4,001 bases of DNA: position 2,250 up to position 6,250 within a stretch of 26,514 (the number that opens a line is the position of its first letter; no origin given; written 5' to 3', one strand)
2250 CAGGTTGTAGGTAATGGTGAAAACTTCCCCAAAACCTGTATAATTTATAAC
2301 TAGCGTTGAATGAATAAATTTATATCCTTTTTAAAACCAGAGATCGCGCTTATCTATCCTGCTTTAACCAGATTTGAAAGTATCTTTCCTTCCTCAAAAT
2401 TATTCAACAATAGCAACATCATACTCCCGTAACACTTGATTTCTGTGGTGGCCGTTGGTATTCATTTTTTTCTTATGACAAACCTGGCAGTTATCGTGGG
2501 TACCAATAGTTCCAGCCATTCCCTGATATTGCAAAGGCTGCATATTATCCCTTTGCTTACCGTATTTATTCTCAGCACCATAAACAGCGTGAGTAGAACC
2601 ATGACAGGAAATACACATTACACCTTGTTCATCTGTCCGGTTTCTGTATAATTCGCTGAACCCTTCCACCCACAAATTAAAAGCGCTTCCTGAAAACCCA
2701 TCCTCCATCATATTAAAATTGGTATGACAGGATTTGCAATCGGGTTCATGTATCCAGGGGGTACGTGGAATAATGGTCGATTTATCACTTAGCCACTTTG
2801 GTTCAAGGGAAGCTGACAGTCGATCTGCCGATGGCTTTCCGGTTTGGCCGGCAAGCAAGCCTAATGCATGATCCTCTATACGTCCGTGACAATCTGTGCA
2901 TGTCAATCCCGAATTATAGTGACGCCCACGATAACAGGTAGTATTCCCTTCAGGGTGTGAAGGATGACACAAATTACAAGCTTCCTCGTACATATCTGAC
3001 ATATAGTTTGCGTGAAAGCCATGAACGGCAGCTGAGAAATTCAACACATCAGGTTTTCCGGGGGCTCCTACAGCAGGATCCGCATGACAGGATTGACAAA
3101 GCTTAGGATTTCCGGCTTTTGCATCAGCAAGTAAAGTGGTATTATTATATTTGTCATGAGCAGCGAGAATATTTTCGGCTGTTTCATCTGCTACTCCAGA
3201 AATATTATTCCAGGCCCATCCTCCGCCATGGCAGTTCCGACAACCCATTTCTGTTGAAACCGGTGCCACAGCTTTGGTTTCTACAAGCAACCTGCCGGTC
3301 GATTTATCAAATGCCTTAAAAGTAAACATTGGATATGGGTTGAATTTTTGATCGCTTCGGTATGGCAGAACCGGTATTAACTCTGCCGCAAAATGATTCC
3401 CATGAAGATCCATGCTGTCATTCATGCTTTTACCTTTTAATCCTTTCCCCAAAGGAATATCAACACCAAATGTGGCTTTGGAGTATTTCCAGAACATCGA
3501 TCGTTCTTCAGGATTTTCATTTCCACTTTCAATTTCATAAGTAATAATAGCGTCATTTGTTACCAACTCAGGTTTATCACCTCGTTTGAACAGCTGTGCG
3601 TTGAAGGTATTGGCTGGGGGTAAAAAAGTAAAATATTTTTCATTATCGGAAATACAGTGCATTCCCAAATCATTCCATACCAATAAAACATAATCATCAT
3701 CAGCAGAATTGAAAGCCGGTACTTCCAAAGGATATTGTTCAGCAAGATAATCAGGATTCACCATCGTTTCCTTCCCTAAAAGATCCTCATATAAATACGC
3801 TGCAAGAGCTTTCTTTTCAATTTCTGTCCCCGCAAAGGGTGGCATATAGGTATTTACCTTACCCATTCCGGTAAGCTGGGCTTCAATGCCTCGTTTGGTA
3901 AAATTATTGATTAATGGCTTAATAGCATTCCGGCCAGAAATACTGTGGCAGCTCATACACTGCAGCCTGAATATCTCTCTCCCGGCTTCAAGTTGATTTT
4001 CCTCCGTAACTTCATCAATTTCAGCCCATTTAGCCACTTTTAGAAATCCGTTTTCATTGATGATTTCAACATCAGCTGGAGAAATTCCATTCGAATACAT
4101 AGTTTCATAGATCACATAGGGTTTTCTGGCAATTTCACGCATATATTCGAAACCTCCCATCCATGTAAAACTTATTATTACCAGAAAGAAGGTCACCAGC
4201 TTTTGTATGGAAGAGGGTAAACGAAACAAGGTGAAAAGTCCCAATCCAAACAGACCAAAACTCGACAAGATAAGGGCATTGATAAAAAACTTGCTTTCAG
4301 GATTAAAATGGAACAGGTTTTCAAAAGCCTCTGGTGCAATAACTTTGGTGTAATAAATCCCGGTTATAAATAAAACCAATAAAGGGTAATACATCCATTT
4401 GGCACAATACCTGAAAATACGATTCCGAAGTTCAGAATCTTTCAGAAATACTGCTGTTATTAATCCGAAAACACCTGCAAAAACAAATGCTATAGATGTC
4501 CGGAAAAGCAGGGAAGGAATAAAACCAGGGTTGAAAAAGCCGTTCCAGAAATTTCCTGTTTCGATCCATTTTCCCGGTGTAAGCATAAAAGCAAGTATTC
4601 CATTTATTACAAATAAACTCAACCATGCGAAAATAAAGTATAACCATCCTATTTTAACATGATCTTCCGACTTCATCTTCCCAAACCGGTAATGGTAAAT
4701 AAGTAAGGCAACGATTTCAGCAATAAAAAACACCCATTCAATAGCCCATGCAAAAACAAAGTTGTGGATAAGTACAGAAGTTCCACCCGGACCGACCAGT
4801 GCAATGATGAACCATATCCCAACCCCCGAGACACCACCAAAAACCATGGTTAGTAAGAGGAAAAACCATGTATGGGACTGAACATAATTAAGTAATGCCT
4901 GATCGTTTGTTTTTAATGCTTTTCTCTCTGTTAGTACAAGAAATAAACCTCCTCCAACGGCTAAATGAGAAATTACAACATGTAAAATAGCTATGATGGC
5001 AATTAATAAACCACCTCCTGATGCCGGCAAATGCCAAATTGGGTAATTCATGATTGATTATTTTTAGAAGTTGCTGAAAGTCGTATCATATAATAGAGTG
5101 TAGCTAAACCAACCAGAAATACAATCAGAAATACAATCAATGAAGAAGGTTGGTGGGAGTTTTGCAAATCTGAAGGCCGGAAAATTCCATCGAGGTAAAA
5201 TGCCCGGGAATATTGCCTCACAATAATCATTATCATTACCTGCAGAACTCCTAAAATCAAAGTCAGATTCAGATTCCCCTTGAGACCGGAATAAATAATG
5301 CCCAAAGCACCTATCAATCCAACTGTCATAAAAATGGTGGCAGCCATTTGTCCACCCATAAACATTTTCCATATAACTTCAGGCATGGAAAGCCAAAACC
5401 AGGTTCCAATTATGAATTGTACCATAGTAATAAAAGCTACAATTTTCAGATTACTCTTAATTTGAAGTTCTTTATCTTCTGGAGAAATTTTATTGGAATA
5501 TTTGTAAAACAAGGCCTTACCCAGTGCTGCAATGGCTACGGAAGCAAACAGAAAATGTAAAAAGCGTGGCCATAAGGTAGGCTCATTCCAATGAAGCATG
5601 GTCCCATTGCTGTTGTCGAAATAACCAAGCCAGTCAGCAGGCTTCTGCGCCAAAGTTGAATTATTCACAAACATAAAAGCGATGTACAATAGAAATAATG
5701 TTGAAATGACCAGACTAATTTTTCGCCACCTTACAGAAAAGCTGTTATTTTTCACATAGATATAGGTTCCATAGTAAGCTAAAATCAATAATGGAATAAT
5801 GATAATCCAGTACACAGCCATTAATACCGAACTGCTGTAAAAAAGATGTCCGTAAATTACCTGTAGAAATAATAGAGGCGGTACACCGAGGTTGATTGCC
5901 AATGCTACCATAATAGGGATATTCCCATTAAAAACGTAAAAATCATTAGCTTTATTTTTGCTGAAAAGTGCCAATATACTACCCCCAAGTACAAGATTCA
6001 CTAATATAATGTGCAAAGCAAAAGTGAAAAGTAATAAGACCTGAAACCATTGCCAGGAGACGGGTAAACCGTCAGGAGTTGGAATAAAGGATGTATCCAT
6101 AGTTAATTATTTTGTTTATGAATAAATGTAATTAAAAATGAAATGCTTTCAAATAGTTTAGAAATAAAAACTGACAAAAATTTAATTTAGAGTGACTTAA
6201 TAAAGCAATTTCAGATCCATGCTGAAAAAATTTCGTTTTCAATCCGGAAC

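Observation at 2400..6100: Two-gene operon: cytochrome-bd-like membrane subunit pair with the second subunit fused to a monoheme plus heptaheme c-type cytochrome (8 CxxCH)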

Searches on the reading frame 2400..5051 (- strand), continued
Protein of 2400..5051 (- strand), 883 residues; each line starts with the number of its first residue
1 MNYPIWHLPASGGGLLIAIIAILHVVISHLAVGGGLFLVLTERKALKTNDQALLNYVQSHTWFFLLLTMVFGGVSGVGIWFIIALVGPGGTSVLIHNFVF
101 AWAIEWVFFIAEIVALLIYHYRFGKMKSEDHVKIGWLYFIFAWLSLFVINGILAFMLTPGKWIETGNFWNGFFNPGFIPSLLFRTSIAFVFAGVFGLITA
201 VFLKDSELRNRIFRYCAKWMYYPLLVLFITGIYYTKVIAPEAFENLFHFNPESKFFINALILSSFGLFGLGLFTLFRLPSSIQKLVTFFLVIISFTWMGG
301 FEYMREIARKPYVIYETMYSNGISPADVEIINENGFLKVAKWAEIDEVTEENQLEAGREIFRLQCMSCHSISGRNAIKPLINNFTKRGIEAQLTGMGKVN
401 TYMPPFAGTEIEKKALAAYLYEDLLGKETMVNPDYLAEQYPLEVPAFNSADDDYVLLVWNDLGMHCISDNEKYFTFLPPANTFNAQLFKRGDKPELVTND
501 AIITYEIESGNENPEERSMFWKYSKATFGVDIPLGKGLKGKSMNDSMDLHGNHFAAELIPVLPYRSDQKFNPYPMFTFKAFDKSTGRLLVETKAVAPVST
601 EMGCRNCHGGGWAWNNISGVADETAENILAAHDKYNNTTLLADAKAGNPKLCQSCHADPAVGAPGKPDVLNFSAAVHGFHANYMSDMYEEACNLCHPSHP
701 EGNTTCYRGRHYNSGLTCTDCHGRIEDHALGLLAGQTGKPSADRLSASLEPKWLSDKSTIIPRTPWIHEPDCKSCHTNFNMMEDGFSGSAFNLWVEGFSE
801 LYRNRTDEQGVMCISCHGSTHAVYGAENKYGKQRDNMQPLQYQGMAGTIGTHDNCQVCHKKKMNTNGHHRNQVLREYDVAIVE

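Call 72: search_protein_families(library=pfam, alignment_id=A4, max_evalue=0.00001)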
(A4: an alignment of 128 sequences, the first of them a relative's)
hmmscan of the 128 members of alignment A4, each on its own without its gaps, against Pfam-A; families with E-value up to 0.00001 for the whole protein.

A. member 1, L001:4753-5481:+ (242 aa): 0 families

B. families by the number of members that match (of 128 scanned): 168 families (the first 25 are shown)
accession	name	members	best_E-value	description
PF02518.31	HATPase_c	8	3e-31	Histidine kinase-, DNA gyrase B-, and HSP90-like ATPase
PF06146.17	PsiE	7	4.3e-12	Phosphate-starvation-inducible E family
PF00072.30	Response_reg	6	1.4e-26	Response regulator receiver domain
PF07715.20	Plug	5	2.5e-22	TonB-dependent Receptor Plug Domain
PF13715.12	CarbopepD_reg_2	5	1.9e-20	CarboxypepD_reg-like domain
PF00512.31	HisKA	5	2e-19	His Kinase A (phospho-acceptor) domain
PF13620.12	CarboxypepD_reg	5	1.1e-16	Carboxypeptidase regulatory-like domain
PF13426.13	PAS_9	3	4.4e-50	PAS domain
PF08448.16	PAS_4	3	8.9e-49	PAS fold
PF00989.32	PAS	3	8.2e-47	PAS fold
PF08447.18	PAS_3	3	1.3e-30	PAS fold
PF13188.13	PAS_8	3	4.1e-27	PAS domain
PF07883.17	Cupin_2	3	3.9e-17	Cupin domain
PF00085.26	Thioredoxin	3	2.7e-09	Thioredoxin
PF03486.20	HI0933_like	2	1.4e-68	HI0933-like protein Rossmann domain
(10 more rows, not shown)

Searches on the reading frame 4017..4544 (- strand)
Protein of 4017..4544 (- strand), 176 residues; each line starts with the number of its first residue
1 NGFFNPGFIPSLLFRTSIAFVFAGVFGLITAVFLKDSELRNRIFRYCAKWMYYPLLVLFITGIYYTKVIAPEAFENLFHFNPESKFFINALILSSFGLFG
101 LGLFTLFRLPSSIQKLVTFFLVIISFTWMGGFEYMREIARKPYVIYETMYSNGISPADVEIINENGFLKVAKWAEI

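Call 58: search_solved_structures(query=A3, max_evalue=10, show_alignments=4)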
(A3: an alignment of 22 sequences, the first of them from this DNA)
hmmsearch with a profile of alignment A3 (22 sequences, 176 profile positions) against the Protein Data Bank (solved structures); distinct sequences matched with E-value up to 10: 5.
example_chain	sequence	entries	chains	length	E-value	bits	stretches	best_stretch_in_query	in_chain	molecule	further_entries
6zd2_A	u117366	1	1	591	0.32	14.4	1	34-81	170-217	Telomerase reverse transcriptase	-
6zd1_A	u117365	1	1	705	0.35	14.3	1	34-81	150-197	Telomerase reverse transcriptase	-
6zdp_A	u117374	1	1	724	0.37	14.2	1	34-81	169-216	Telomerase reverse transcriptase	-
6zd6_A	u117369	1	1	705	0.66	13.4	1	34-78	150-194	Telomerase reverse transcriptase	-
6sqg_E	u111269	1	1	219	3.8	10.9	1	15-128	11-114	viral rhodopsin OLPVRII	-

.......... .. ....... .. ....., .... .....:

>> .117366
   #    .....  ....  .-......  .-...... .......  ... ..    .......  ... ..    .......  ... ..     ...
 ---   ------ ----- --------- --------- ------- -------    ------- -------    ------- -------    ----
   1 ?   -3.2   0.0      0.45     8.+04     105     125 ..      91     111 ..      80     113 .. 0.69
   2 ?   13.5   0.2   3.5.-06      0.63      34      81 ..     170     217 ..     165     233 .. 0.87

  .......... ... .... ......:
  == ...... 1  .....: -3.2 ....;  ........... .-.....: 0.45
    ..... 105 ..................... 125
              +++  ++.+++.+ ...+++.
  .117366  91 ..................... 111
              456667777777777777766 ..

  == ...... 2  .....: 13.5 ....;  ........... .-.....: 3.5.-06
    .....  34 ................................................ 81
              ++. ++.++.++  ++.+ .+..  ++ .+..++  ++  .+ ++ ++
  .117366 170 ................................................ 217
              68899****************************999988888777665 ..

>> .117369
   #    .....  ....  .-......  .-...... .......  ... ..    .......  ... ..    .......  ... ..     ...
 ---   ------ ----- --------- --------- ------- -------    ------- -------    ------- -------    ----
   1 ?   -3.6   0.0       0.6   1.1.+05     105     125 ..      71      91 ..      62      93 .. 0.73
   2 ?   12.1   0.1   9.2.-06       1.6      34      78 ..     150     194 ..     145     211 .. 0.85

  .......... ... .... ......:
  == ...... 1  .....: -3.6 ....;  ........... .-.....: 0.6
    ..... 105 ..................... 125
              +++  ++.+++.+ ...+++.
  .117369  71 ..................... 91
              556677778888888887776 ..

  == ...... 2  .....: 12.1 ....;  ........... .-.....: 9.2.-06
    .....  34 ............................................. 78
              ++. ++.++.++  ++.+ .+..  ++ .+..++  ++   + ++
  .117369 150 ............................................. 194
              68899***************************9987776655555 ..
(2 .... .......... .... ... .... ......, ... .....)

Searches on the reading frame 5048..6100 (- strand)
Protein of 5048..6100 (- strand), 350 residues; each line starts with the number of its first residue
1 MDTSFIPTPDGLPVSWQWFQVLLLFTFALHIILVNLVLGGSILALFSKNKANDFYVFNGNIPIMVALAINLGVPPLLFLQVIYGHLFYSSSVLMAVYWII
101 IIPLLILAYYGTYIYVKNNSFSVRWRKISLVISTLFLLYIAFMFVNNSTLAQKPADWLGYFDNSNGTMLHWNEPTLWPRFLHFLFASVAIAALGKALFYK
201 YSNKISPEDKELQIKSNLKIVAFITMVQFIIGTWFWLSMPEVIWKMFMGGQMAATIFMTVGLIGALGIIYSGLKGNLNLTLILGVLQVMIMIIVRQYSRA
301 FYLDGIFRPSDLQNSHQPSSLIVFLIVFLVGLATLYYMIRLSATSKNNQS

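Call 4: search_protein_families(library=pfam, proteins=[window:5048-6100:-], max_evalue=1)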
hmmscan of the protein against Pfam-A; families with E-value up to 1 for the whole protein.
window:5048-6100:- (350 aa): 0 families

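Call 5: search_protein_families(library=ncbifam, proteins=[window:5048-6100:-], max_evalue=1)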
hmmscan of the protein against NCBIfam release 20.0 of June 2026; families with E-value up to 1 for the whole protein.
window:5048-6100:- (350 aa): 0 families

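Call 17: find_homologous_proteins(query=window:5048-6100:-, max_evalue=0.001)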
Query window:5048-6100:- (350 aa): 762 proteins with E <= 0.001 among 8000 candidates; the best 120 are listed.
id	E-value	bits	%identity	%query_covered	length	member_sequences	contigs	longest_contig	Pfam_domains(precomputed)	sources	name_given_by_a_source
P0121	1.6e-223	759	100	100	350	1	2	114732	-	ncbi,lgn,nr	ncbi:MAG: hypothetical protein K9H49_04905 [Bacteroidales bacterium]|nr:hypothetical protein [Bacter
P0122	3.7e-137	475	61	100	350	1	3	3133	-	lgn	-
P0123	8.8e-135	467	59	99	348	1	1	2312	-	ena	-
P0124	4.2e-133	462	61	99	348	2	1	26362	-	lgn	-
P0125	3.5e-131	456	59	99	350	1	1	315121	-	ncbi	-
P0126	2.7e-126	440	58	100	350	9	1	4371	-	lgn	-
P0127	7.9e-122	425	57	100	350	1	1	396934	-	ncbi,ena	-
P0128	1.2e-120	421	56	99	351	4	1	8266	-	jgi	jgi:hypothetical protein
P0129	1.8e-119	417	55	100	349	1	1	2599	-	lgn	-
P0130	2.7e-119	417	55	100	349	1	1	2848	-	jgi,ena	-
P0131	3.9e-118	413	56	100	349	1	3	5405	-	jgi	-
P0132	6.5e-118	412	53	100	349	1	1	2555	-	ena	-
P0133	1.2e-117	411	53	100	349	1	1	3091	-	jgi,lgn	-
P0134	5.6e-117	409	54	100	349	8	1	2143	-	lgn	-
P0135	1.1e-116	408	52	100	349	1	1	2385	-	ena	-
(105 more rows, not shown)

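Call 23: search_solved_structures(query=A1, max_evalue=10, show_alignments=2)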
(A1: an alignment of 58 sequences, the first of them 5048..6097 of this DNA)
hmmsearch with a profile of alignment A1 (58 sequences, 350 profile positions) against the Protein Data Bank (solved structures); distinct sequences matched with E-value up to 10: 0.

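Call 43: predict_structure(alignment_id=A1)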
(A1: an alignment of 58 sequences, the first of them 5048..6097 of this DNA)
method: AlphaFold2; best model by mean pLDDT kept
length: 349 residues; sequences in the alignment: 58
mean_pLDDT: 78.2   pTM: 0.77
mean pLDDT of the five models: 78.2, 77.2, 75.9, 70.5, 68.7
residues with pLDDT >= 90: 109; 70-90: 138; 50-70: 74; < 50: 28
segments of 3 or more residues with pLDDT < 50: 1-3, 5-10, 83-94, 346-349
pLDDT, mean of each block of 10 residues (from residue 1): 46 65 83 91 78 77 81 63 45 56 82 80 85 88 75 64 64 89 95 93 87 95 97 90 89 94 97 96 94 84 62 52 72 75 49
secondary structure, 60 per line:
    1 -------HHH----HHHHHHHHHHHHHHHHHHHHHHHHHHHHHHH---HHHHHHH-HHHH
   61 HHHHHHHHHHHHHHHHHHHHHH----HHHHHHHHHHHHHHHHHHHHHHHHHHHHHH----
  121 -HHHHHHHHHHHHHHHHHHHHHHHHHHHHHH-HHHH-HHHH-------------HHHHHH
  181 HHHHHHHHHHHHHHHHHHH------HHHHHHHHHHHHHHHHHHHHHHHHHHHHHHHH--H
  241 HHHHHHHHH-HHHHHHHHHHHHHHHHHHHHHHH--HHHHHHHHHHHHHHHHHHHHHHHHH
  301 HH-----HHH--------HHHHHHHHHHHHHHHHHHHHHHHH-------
elements in order: H15-45 H49-55 H57-82 H87-116 H122-151 H153-156 H158-161 H175-199 H206-237 H240-249 H251-273 H276-302 H319-342

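Call 46: fold_search(model_id=the predicted structure, library=pdb)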
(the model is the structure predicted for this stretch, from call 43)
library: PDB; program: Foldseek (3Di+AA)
matches with E <= 10: 249; with E <= 0.001: 0
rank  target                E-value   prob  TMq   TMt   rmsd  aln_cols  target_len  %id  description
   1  7ose_B                1.8e-03  1.00  0.52  0.49   8.6       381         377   14  cytochrome bd-II type oxidase with bound aurachin D (released 2021-11-17)
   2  9r2g_A                2.8e-03  1.00  0.53  0.50   8.3       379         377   14  Cytochrome bd II oxidase qOR-2 type from Mycobacterium smegmatis (released 2026-03-04)
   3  7oy2_B                2.8e-03  1.00  0.51  0.48   8.3       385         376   13  High resolution structure of cytochrome bd-II oxidase from E. coli (released 2021-12-15)
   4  6rko_B                2.9e-03  1.00  0.47  0.44   9.1       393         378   12  Cryo-EM structure of the E. coli cytochrome bd-I oxidase at 2.68 A resolution (released 2019-10-16)
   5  7oy2_C                3.9e-03  1.00  0.60  0.48   9.0       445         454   12  High resolution structure of cytochrome bd-II oxidase from E. coli (released 2021-12-15)
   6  9r2g_D                4.6e-03  1.00  0.64  0.67   6.5       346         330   12  Cytochrome bd II oxidase qOR-2 type from Mycobacterium smegmatis (released 2026-03-04)
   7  6rx4_B                8.7e-03  1.00  0.49  0.46   8.5       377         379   12  THE STRUCTURE OF BD OXIDASE FROM ESCHERICHIA COLI (released 2019-11-20)
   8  7d5i_A                9.9e-03  1.00  0.51  0.42   9.7       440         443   12  Structure of Mycobacterium smegmatis bd complex in the apo-form. (released 2021-06-23)
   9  5doq_B                1.1e-02  1.00  0.56  0.58   8.2       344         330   14  The structure of bd oxidase from Geobacillus thermodenitrificans (released 2016-05-04)
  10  2vpw_C                1.5e-02  1.00  0.48  0.64   7.7       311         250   16  Polysulfide reductase with bound menaquinone (released 2008-06-10)
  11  8b4o_A                1.6e-02  1.00  0.59  0.48   7.9       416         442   12  Cryo-EM structure of cytochrome bd oxidase from C. glutamicum (released 2022-12-28)
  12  8k9e_F                8.2e-02  1.00  0.46  0.41   8.4       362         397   14  Cryo-EM structure of the photosynthetic alternative complex III from Chloroflexus aurantiacus at 3.3 angstrom (released 2024-03-06)
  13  7nkz_A                1.1e-01  1.00  0.52  0.42   8.3       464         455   12  Cryo-EM structure of the cytochrome bd oxidase from M. tuberculosis at 2.5 A resolution (released 2021-09-22)
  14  6wc9_A                4.7e-01  0.44  0.26  0.25  22.5       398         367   13  Human open state TMEM175 in KCl (released 2020-04-15)
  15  9m7u_A                4.9e-01  0.28  0.21  0.22  20.2       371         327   13  At S1+tRNA trimer (released 2026-03-18)
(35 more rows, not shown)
